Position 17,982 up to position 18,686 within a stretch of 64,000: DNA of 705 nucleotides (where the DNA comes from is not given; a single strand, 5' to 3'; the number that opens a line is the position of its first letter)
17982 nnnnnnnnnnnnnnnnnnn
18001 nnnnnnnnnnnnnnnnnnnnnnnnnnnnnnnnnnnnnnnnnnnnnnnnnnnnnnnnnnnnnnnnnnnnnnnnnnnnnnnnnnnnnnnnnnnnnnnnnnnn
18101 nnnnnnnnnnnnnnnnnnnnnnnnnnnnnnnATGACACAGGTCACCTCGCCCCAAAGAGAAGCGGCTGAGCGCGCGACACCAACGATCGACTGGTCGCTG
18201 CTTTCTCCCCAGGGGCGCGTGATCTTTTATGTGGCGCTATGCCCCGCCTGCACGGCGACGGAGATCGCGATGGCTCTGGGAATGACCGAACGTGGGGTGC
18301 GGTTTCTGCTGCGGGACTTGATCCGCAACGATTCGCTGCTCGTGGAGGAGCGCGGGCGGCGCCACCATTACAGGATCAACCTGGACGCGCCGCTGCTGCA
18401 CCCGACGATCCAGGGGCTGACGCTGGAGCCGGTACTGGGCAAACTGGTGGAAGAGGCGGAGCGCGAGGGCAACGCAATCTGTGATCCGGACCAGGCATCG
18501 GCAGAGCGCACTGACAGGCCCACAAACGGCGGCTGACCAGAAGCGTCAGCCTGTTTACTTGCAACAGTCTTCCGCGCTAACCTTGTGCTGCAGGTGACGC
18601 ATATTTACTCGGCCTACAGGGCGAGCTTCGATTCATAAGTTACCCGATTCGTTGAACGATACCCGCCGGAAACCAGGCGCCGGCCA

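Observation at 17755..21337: Duplicated ArsR-like regulator pair fused head-to-tail with a duplicated CNNM/CorC transporter pair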

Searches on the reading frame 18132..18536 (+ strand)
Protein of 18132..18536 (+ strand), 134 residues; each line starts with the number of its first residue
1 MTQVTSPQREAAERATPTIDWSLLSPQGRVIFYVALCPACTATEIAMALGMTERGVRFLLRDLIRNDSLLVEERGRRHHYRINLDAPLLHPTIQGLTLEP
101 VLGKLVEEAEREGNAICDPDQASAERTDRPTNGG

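Call 3: search_protein_families(library=pfam, proteins=[window:18132-18536:+], max_evalue=1)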
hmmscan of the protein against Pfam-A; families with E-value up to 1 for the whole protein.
window:18132-18536:+ (134 aa): 3 families
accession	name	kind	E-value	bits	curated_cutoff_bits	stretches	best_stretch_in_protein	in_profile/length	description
PF05331.17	DUF742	-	0.062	13.6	27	1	34-96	49-111/114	Protein of unknown function (DUF742)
PF04703.18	FaeA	-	0.19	12.5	20.7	1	37-65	13-41/62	FaeA-like protein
PF08100.18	Dimerisation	-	0.22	11.8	25.6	1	40-81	41-82/93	O-methyltransferase dimerisation domain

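Call 4: search_protein_families(library=ncbifam, proteins=[window:18132-18536:+], max_evalue=1)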
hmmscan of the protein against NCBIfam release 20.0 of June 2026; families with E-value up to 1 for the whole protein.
window:18132-18536:+ (134 aa): 2 families
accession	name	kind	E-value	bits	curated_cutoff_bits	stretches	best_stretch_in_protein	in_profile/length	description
NF033788.1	HTH_metalloreg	subfamily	0.015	15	55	1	36-85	20-71/77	metalloregulator ArsR/SmtB family transcription factor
NF002561.0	PRK02155.1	equivalog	0.037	13.3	371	1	64-102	175-213/297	NAD kinase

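Call 8: search_solved_structures(query=window:18132-18536:+, max_evalue=10, show_alignments=2)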
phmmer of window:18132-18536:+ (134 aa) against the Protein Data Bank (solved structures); distinct sequences matched with E-value up to 10: 4.
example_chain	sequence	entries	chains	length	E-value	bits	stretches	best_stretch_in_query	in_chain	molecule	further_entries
5cwg_A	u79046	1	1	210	0.058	16.7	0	102-126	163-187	Designed helical repeat protein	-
5cwc_A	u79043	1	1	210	0.91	12.8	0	102-126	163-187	Designed helical repeat protein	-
2rno_A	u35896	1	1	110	1.5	12.1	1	44-123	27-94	Putative DNA-binding protein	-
6j05_A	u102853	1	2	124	1.8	11.8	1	40-87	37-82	Transcriptional regulator ArsR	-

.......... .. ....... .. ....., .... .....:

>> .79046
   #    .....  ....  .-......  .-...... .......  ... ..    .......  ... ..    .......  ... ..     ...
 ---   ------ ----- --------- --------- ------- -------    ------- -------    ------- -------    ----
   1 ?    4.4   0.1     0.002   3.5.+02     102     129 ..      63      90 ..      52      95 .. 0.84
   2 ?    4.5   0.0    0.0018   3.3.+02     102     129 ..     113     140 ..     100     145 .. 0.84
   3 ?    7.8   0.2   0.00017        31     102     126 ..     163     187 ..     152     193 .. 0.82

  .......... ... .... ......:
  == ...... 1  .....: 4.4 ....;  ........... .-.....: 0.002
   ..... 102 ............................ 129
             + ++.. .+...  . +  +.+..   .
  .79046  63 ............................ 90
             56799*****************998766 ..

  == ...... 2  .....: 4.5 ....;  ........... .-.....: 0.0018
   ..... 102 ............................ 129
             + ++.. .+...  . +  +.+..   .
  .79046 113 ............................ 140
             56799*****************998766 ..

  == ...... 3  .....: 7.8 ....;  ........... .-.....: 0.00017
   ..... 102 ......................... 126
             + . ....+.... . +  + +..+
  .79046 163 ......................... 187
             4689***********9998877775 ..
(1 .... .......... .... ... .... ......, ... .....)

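Call 9: find_homologous_proteins(query=window:18132-18536:+, max_evalue=0.001)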
Query window:18132-18536:+ (134 aa): 85 proteins with E <= 0.001 among 111 candidates.
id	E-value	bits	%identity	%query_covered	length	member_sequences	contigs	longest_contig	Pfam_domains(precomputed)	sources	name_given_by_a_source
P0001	3.2e-83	294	100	100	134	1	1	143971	-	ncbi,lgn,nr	ncbi:MAG TPA: hypothetical protein VMR52_06370 [Dehalococcoidia bacterium]|nr:hypothetical protein [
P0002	1.1e-60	221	83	90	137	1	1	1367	-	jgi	jgi:hypothetical protein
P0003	1.3e-44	169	71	79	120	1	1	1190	-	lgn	-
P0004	1.4e-39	153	66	78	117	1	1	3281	-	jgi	jgi:hypothetical protein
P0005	2.7e-39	152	62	84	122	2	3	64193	-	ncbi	ncbi:MAG: hypothetical protein WD904_00525 [Dehalococcoidia bacterium]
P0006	8.1e-36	141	69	72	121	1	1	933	-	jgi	jgi:hypothetical protein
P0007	1.4e-35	140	64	74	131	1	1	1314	-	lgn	-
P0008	3.0e-34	136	63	74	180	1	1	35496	-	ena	-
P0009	3.8e-34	135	57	84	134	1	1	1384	-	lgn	-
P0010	4.0e-34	135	61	74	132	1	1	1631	-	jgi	jgi:hypothetical protein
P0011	9.2e-34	134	63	74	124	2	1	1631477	-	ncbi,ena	-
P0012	1.5e-33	133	62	74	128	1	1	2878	-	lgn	-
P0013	1.5e-33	133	60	78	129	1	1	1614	PF13412.13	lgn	-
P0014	8.2e-33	131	58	81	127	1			-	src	-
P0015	1.3e-32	130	58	78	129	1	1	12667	-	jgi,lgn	jgi:hypothetical protein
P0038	2.6e-29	120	53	78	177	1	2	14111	PF12802.14,PF09954.15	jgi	-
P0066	3.4e-27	113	50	76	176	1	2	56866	PF13412.13,PF09954.15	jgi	jgi:hypothetical protein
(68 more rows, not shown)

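Call 14: find_encoding_contigs(protein=P0001, flank=10000, max_places=3)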
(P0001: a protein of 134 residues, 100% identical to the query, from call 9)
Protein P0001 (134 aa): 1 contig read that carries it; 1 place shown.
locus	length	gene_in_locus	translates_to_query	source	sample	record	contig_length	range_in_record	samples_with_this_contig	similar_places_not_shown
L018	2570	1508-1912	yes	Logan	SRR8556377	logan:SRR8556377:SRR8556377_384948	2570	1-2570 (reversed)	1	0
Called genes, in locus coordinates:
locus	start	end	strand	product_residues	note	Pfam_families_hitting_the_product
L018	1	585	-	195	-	?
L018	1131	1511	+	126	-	-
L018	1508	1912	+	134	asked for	-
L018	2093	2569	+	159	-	?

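Call 15: find_encoding_contigs(protein=P0005, flank=8000, max_places=3)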
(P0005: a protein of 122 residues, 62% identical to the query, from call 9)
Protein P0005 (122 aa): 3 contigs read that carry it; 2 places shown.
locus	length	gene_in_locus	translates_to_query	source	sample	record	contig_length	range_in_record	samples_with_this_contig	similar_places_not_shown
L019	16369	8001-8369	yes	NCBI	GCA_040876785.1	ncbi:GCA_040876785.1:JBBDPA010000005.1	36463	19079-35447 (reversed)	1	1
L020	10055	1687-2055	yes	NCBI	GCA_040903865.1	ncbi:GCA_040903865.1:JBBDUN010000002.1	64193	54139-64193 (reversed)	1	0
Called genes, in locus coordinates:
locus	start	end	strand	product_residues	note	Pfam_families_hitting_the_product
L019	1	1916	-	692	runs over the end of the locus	PF11896:GlgE_dom_N_S, PF00128:Alpha-amylase, PF21702:GLGE_C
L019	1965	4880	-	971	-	PF18083:PutA_N, PF01619:Pro_dh, PF00171:Aldedh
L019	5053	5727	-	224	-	PF00072:Response_reg, PF00486:Trans_reg_C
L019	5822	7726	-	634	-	-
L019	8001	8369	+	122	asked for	-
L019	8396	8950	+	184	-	PF03473:MOSC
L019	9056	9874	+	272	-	PF00106:adh_short, PF01370:Epimerase (weak), PF08659:KR, PF13561:adh_short_C2, PF08643:DUF1776 (weak)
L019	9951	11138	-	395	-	PF00296:Bac_luciferase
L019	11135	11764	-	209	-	PF00440:TetR_N, PF13977:TetR_C_6 (weak)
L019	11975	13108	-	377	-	PF00712:DNA_pol3_beta, PF02767:DNA_pol3_beta_2, PF02768:DNA_pol3_beta_3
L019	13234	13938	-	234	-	PF14329:DUF4386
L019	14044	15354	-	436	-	PF00202:Aminotran_3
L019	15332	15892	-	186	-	PF00583:Acetyltransf_1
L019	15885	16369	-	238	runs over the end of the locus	PF00702:Hydrolase, PF13419:HAD_2, PF13242:Hydrolase_like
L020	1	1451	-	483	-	?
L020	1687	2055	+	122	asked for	-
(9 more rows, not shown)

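Call 16: find_encoding_contigs(protein=P0011, flank=8000, max_places=3)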
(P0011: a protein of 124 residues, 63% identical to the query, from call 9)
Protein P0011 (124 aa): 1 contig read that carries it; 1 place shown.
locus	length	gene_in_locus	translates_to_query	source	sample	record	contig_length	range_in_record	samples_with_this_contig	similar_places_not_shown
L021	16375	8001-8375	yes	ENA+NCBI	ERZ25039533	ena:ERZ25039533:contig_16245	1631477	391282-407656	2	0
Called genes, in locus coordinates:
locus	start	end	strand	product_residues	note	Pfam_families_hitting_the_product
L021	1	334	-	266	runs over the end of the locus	PF02922:CBM_48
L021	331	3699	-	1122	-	PF00128:Alpha-amylase, PF16657:Malt_amylase_C, PF18085:Mak_N_cap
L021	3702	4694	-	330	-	PF21702:GLGE_C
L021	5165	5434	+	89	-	-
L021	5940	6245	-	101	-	-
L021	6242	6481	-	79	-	-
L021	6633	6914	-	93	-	-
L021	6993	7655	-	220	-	PF00072:Response_reg, PF00486:Trans_reg_C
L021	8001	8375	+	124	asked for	-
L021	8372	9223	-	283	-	PF00528:BPD_transp_1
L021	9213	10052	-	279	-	PF00005:ABC_tran, PF13304:AAA_21 (faint)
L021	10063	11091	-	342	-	PF13379:NMT1_2, PF09084:NMT1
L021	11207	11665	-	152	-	PF02082:Rrf2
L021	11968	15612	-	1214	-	-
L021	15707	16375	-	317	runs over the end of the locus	PF00092:VWA, PF13519:VWA_2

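Call 25: find_encoding_contigs(protein=P0066, flank=6000, max_places=3)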
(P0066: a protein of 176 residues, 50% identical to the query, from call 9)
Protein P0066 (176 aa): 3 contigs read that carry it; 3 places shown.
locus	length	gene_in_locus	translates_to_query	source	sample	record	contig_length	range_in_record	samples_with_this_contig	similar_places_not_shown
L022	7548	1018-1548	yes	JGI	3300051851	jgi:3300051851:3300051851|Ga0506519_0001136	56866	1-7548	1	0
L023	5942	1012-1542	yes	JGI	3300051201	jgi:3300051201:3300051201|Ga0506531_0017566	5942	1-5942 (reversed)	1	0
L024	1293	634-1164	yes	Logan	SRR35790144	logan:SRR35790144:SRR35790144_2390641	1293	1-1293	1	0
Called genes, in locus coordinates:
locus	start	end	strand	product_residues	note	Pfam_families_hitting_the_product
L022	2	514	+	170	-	?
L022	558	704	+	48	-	PF05532:CsbD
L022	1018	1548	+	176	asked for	PF09954:DUF2188, PF13412:HTH_24 (weak)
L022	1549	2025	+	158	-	PF01152:Bac_globin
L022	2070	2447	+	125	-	-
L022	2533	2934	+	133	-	-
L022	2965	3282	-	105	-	-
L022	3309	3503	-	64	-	-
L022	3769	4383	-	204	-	-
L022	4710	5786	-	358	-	PF13400:Tad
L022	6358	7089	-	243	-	PF00300:His_Phos_1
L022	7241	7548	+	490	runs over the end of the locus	PF03841:SelA, PF01041:DegT_DnrJ_EryC1 (faint), PF03841:SelA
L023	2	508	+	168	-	?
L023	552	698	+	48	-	PF05532:CsbD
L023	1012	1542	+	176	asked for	PF09954:DUF2188, PF13412:HTH_24 (weak)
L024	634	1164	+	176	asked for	PF09954:DUF2188, PF13412:HTH_24 (weak)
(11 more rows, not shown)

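Call 26: find_encoding_contigs(protein=P0038, flank=6000, max_places=3)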
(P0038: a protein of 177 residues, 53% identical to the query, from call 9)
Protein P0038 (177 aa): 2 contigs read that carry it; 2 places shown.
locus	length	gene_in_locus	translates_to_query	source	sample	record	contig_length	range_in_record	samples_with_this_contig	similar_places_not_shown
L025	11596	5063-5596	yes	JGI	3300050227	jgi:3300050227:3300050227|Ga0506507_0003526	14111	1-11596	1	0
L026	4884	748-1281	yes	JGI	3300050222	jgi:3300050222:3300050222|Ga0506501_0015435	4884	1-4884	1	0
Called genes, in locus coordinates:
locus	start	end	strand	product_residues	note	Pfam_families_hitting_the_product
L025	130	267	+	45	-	-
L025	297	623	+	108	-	-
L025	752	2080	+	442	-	PF07690:MFS_1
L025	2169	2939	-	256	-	PF03704:BTAD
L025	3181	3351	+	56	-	PF12728:HTH_17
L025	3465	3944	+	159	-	PF02325:CCB3_YggT (weak)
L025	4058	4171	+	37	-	-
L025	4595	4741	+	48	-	PF05532:CsbD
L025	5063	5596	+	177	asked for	PF09954:DUF2188, PF12802:MarR_2 (weak)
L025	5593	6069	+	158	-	PF01152:Bac_globin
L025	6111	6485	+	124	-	-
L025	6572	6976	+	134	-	-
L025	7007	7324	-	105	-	-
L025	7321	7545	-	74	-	-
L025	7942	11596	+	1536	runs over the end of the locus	PF00310:GATase_2, PF04898:Glu_syn_central, PF01645:Glu_synthase, PF01493:GXGXG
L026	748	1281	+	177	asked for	PF09954:DUF2188, PF12802:MarR_2 (weak)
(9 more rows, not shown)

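Call 27: find_encoding_contigs(protein=P0008, flank=6000, max_places=3)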
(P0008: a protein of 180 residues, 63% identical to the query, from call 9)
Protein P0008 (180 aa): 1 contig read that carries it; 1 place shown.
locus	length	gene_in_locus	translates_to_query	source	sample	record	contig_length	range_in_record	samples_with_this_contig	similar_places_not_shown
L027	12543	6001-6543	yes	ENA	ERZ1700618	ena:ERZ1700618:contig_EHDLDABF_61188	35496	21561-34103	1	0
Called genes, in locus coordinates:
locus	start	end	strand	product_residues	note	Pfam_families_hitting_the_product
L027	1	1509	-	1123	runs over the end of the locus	PF00128:Alpha-amylase, PF16657:Malt_amylase_C, PF18085:Mak_N_cap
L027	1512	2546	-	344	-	PF21702:GLGE_C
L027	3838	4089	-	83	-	-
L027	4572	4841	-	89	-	-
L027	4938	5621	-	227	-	PF00072:Response_reg, PF00486:Trans_reg_C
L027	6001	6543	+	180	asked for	-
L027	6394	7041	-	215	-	PF00528:BPD_transp_1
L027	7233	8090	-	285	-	PF02463:SMC_N (faint), PF00005:ABC_tran, PF13304:AAA_21 (faint)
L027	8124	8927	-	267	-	PF04069:OpuAC, PF13379:NMT1_2, PF09084:NMT1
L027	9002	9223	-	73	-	-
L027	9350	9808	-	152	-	PF02082:Rrf2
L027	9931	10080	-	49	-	-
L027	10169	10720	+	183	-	PF00440:TetR_N, PF21993:TetR_C_13_2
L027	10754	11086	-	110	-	-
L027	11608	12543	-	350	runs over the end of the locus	PF12697:Abhydrolase_6 (weak), PF00561:Abhydrolase_1, PF00196:GerE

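Call 33: find_encoding_contigs(protein=P0002, flank=5000, max_places=3)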
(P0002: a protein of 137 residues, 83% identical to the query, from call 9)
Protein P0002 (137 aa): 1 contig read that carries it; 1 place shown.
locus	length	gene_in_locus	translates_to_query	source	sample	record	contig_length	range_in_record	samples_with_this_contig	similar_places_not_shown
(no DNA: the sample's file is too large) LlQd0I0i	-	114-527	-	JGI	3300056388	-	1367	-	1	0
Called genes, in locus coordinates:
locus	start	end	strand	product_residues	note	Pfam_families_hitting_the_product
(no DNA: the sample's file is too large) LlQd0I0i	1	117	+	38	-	?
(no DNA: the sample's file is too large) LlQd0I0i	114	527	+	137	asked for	-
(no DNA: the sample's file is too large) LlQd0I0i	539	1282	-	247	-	PF13354:Beta-lactamase2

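Call 34: find_encoding_contigs(protein=P0004, flank=5000, max_places=3)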
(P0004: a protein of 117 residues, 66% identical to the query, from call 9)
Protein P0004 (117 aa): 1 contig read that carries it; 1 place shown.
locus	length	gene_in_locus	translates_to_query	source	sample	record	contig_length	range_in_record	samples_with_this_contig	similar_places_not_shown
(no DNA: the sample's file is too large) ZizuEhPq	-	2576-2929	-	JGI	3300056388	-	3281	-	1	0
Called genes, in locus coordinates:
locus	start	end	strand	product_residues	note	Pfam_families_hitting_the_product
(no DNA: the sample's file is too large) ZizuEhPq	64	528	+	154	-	-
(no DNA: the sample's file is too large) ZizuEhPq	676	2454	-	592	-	PF14827:dCache_3, PF00672:HAMP, PF01966:HD, PF13487:HD_5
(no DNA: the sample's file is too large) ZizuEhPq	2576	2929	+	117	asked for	-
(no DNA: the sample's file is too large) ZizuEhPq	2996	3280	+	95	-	?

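Call 35: find_encoding_contigs(protein=P0003, flank=5000, max_places=3)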
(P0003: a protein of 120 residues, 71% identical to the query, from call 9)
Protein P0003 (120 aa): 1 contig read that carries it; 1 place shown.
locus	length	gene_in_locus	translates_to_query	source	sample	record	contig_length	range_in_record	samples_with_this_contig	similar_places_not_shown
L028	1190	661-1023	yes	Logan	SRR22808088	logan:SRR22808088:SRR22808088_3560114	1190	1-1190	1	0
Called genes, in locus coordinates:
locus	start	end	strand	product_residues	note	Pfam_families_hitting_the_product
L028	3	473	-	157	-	?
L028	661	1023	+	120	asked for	-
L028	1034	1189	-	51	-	?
